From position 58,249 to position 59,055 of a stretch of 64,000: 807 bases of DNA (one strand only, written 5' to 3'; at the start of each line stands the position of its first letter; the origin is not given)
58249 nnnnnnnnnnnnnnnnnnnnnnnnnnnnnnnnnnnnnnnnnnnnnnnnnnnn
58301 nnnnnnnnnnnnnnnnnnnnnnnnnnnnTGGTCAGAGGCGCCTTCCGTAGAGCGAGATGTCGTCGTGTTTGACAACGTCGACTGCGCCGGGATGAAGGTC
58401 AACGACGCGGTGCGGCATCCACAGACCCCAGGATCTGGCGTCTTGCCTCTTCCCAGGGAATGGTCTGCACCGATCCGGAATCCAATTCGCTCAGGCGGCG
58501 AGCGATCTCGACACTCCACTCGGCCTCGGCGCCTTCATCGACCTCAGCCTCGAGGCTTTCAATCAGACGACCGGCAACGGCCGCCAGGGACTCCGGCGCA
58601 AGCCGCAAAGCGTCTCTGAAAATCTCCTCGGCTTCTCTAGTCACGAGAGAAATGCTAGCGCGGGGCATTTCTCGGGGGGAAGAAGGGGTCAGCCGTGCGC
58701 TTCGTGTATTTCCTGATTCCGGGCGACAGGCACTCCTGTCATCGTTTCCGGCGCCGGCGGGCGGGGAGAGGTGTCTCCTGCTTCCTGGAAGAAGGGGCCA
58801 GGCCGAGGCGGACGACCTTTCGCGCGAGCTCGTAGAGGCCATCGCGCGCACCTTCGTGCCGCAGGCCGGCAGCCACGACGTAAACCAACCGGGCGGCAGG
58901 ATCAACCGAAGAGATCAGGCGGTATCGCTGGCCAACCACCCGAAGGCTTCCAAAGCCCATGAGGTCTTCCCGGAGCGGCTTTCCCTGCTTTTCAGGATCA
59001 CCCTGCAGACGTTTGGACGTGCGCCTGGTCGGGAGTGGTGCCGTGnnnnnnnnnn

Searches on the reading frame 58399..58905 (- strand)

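Call 30: search_protein_families(library=pfam, proteins=[window:58399-58905:-], max_evalue=0.01)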
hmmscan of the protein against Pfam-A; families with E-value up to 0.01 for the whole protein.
window:58399-58905:- (168 aa): 1 family
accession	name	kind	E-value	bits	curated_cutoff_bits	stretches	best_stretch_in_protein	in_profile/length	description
PF09720.15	Unstab_antitox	-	3.2e-10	40.3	23.3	1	108-154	8-54/54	Putative addiction module component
